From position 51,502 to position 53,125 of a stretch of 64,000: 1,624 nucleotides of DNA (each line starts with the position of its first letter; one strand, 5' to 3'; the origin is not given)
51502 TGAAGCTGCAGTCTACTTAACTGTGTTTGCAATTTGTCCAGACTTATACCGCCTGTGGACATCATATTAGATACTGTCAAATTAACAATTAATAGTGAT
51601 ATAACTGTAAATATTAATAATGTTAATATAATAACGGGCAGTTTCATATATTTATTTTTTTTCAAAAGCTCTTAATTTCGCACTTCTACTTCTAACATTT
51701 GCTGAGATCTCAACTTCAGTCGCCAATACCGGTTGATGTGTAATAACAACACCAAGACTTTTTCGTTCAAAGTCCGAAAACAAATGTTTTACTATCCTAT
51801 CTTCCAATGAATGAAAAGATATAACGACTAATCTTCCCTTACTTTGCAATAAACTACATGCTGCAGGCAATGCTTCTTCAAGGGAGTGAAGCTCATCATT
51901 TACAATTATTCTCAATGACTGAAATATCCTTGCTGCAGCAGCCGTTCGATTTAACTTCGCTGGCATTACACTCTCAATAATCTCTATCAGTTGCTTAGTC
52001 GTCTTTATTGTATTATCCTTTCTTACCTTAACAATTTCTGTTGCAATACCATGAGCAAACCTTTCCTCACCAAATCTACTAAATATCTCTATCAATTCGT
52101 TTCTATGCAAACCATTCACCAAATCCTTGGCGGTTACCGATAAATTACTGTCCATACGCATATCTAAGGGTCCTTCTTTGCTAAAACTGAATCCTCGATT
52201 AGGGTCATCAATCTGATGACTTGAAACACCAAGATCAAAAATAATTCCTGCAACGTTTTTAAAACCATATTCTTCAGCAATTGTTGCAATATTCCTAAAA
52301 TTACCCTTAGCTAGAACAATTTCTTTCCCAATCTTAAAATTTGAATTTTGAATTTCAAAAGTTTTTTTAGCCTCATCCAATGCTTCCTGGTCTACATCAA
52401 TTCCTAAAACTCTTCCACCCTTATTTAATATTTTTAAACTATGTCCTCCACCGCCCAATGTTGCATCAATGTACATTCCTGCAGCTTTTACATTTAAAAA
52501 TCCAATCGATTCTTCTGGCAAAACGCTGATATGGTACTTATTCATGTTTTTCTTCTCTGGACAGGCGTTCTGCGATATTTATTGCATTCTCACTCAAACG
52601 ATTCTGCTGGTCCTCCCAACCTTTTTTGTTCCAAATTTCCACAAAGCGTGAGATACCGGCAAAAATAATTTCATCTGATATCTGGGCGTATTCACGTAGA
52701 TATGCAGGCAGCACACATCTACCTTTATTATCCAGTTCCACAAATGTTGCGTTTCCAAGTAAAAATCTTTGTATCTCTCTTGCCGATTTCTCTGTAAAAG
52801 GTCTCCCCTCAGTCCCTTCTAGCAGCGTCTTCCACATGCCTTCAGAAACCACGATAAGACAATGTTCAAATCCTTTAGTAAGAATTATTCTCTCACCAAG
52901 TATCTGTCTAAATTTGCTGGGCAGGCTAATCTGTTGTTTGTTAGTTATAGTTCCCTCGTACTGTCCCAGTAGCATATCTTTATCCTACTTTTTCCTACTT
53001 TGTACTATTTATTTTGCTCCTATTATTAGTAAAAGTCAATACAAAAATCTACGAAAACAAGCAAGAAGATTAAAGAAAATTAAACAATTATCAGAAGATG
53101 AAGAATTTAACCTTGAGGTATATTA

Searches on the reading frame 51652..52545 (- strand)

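Call 29: search_protein_families(library=pfam, proteins=[window:51652-52545:-], max_evalue=0.01)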
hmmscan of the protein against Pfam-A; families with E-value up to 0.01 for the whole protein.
window:51652-52545:- (297 aa): 5 families
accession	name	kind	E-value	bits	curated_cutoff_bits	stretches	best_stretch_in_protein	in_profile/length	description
PF01795.25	Methyltransf_5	-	2e-96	323.6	27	1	4-297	3-309/309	MraW methylase family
PF06962.18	rRNA_methylase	-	0.0014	19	22.7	0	46-106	1-53/137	Putative rRNA methylase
PF13649.12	Methyltransf_25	-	0.0016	19.5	27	1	27-70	3-48/97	Methyltransferase domain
PF13847.12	Methyltransf_31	-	0.0016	18.6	27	0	31-87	13-67/145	Methyltransferase domain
PF09445.16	Methyltransf_15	-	0.0048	16.9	22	1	24-85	3-60/165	RNA cap guanine-N2 methyltransferase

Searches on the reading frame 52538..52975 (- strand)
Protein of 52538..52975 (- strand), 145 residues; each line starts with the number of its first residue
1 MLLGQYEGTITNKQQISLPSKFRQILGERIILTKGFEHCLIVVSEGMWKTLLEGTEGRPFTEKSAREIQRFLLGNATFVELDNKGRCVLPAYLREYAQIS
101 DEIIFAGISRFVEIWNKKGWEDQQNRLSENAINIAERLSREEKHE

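Call 29: search_protein_families(library=pfam, proteins=[window:52538-52975:-], max_evalue=0.01)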
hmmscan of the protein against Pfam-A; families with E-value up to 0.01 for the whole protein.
window:52538-52975:- (145 aa): 1 family
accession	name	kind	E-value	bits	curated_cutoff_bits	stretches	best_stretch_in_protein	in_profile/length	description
PF02381.23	MraZ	-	1.2e-26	92.8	23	2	72-138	1-68/72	MraZ protein, putative antitoxin-like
